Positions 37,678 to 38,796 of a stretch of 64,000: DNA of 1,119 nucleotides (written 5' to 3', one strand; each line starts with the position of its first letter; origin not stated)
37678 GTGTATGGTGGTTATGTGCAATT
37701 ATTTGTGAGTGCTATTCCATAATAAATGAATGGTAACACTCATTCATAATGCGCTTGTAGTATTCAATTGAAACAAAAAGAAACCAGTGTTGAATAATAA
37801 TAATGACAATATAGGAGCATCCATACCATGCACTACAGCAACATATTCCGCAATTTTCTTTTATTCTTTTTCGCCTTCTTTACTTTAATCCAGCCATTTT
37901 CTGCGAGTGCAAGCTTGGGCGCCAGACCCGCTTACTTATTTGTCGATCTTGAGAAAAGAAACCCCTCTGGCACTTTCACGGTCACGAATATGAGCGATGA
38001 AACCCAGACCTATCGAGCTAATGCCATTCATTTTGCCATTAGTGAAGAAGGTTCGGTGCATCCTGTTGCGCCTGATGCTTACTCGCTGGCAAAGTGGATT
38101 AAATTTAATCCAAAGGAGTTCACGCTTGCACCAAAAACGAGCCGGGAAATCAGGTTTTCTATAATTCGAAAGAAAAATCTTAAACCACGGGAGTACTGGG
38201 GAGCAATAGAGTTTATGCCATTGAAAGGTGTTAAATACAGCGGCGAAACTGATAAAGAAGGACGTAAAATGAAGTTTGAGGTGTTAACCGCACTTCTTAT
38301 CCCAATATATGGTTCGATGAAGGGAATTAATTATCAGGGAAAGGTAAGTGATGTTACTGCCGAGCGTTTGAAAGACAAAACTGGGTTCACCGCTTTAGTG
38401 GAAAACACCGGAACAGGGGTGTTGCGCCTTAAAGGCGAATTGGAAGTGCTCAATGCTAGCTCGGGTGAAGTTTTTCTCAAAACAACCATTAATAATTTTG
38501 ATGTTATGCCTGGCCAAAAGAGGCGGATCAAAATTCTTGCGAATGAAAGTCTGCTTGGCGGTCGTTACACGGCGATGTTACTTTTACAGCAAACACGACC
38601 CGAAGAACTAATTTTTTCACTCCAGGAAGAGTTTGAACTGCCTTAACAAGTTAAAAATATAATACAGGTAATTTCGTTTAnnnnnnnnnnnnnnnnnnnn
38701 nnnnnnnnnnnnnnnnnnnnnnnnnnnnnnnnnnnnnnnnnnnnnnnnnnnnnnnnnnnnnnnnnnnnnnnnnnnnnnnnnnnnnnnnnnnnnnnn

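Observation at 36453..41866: Probable archaic (Csu/sigma-type) chaperone-usher pilus operon with an oversized usher bearing two SdrD-B-like C-terminal domains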

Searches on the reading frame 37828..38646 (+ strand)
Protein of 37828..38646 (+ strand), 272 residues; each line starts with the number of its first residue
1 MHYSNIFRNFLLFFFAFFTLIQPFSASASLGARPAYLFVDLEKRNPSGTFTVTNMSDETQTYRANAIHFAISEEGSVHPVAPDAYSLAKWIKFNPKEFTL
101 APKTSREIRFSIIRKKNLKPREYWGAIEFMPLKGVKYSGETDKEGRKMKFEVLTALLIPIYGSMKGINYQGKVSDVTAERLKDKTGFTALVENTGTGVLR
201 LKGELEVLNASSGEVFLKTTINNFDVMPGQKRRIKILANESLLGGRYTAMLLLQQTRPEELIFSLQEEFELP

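Call 3: search_protein_families(library=pfam, proteins=[window:37828-38646:+], max_evalue=1)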
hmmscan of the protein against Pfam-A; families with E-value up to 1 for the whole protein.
window:37828-38646:+ (272 aa): 4 families
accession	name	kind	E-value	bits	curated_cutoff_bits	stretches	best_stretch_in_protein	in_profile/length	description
PF06280.18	fn3_5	-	1.1e-05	26.6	27.6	1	45-122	9-89/112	Fn3-like domain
PF03671.20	Ufm1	-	0.18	12.2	27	0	82-105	22-45/75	Ubiquitin fold modifier 1 protein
PF22633.2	F5_F8_type_C_2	-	0.2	12.7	27.8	1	28-109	13-90/91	NedA-like, galactose-binding domain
PF17753.7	Ig_mannosidase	-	0.21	11.7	22.6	0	222-239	44-61/81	Ig-fold domain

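Call 4: search_protein_families(library=ncbifam, proteins=[window:37828-38646:+], max_evalue=1)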
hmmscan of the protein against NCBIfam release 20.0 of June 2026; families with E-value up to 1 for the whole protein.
window:37828-38646:+ (272 aa): 0 families

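Call 13: find_homologous_proteins(query=window:37828-38646:+)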
Query window:37828-38646:+ (272 aa): 43 proteins with E <= 0.001 among 1070 candidates.
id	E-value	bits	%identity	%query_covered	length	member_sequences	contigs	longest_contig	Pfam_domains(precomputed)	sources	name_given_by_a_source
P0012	6.3e-176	601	100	100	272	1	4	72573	PF06280.19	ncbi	-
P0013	2.5e-143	494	81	100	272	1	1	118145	PF06280.19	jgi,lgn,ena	-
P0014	7.2e-142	489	82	100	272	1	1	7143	-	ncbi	-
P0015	6.4e-137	473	79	100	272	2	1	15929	-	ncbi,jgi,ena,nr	ncbi:MAG: hypothetical protein OEX07_02890 [Gammaproteobacteria bacterium]|nr:hypothetical protein [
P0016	1.3e-125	436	76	99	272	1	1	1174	PF06280.19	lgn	-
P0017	1.0e-124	433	73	100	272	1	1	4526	-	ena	-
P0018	6.2e-105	368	64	92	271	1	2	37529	-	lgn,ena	-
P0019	1.8e-79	285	51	100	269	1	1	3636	-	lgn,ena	-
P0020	1.2e-78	282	54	85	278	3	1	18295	PF06280.19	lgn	-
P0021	1.8e-77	278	54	85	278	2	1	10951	-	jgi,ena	-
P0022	3.4e-77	277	53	91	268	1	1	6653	PF06280.19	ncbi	-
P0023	6.3e-77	276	52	91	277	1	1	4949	-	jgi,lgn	jgi:hypothetical protein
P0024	7.3e-77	276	52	96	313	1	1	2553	PF06280.19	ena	-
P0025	8.0e-75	270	50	96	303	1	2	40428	PF06280.19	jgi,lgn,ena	-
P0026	1.5e-74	269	53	91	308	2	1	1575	-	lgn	-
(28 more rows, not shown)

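Call 16: search_solved_structures(query=A2, max_evalue=10, show_alignments=3)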
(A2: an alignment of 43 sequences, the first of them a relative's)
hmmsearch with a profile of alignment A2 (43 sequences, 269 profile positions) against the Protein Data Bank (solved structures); distinct sequences matched with E-value up to 10: 1.
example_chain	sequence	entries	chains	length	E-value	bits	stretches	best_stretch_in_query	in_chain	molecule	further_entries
8snb_9T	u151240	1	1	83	1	11.5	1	117-151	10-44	SPATA45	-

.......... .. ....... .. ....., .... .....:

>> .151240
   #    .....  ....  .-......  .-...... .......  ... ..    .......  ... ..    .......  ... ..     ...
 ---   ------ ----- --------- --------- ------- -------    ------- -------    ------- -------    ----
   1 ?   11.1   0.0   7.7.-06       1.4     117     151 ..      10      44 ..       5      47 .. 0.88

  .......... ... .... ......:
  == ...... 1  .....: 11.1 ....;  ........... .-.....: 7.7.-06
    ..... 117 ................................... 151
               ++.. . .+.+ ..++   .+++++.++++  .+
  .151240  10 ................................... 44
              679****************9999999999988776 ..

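Call 27: predict_structure(alignment_id=A2)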
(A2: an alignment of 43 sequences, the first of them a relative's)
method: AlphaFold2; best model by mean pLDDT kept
length: 272 residues; sequences in the alignment: 43
mean_pLDDT: 91.4   pTM: 0.78
mean pLDDT of the five models: 91.4, 91.2, 91.1, 90.5, 90.3
residues with pLDDT >= 90: 208; 70-90: 56; 50-70: 8; < 50: 0
segments of 3 or more residues with pLDDT < 50: none
pLDDT, mean of each block of 10 residues (from residue 1): 83 90 68 93 94 92 96 94 96 96 96 92 96 82 83 89 94 94 94 96 96 94 95 95 95 87 87 87
secondary structure, 60 per line:
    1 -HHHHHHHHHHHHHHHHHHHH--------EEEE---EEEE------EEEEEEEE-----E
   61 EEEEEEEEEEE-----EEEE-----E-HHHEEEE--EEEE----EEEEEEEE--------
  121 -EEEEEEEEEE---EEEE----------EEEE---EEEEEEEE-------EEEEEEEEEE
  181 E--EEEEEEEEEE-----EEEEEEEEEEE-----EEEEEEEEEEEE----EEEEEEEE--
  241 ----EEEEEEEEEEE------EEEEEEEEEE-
elements in order: H2-21 E30-33 E37-40 E47-54 E60-71 E77-80 E91-94 E97-100 E105-112 E122-131 E135-138 E149-152 E156-163 E171-181 E184-193 E199-209 E215-226 E231-238 E245-255 E262-271

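Call 29: fold_search(model_id=the predicted structure, library=pdb)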
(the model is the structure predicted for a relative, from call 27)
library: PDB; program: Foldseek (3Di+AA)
matches with E <= 10: 1736; with E <= 0.001: 265
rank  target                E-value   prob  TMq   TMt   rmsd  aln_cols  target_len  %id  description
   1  9i25_C                5.4e-11  1.00  0.48  0.51   7.3       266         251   14  WxLIP from Enterococcus faecium locus A bound to long WxL (released 2026-01-28)
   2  9i1y_A                2.9e-10  1.00  0.46  0.47   7.7       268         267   13  WxLIP from Enterococcus faecium (released 2026-01-28)
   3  9i1y_B                1.0e-09  1.00  0.46  0.46   7.8       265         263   14  WxLIP from Enterococcus faecium (released 2026-01-28)
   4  6k73_B                1.2e-09  1.00  0.46  0.56   8.2       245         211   14  Chaperone-tip adhesin complex is vital for synergistic activation of CFA/I fimbriae biogenesis (released 2020-06-10)
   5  6k73_A                2.0e-09  1.00  0.42  0.52   8.6       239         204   15  Chaperone-tip adhesin complex is vital for synergistic activation of CFA/I fimbriae biogenesis (released 2020-06-10)
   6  7ptb                  2.8e-09  1.00  0.28  0.24  16.4       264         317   13  Crystal structure of the SPD-2 domain of human CEP192 (released 2022-04-06)
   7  8jmw_A                4.4e-09  1.00  0.32  0.17  13.3       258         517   11  Fibril form of serine peptidase Vpr (released 2023-12-06)
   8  4y2o_A                5.9e-09  1.00  0.45  0.54   9.2       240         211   14  Structure of CFA/I pili chaperone-major subunit complex (CfaA-CfaB) (released 2016-08-10)
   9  3q48_A                7.7e-09  1.00  0.40  0.53   9.4       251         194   10  Crystal structure of Pseudomonas aeruginosa CupB2 chaperone (released 2011-02-09)
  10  4ncd                  1.0e-08  1.00  0.46  0.56   8.8       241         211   13  Crystal Structure of Class 5 Fimbriae Chaperone CfaA (released 2014-08-27)
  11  5dfk                  1.1e-08  1.00  0.41  0.56   8.4       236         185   16  Crystal Structure of the Escherichia coli Common Pilus Chaperone, EcpB (released 2015-11-04)
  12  5d6h_A                1.8e-08  1.00  0.44  0.52   8.6       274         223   11  Crystal structure of CsuC-CsuA/B chaperone-major subunit pre-assembly complex from Csu biofilm-mediating pili of Acine (released 2015-11-04)
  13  3q48_B                2.3e-08  1.00  0.40  0.55   7.6       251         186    8  Crystal structure of Pseudomonas aeruginosa CupB2 chaperone (released 2011-02-09)
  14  6fqa_C                2.4e-08  1.00  0.45  0.52   8.2       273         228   11  Crystal structure of the CsuC-CsuA/B chaperone-subunit preassembly complex of the archaic chaperone-usher Csu pili of  (released 2018-09-26)
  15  4kkp_B                2.8e-08  1.00  0.26  0.29  15.3       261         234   11  Crystal structure of Vibrio cholerae RbmA (crystal form 2) (released 2013-05-22)
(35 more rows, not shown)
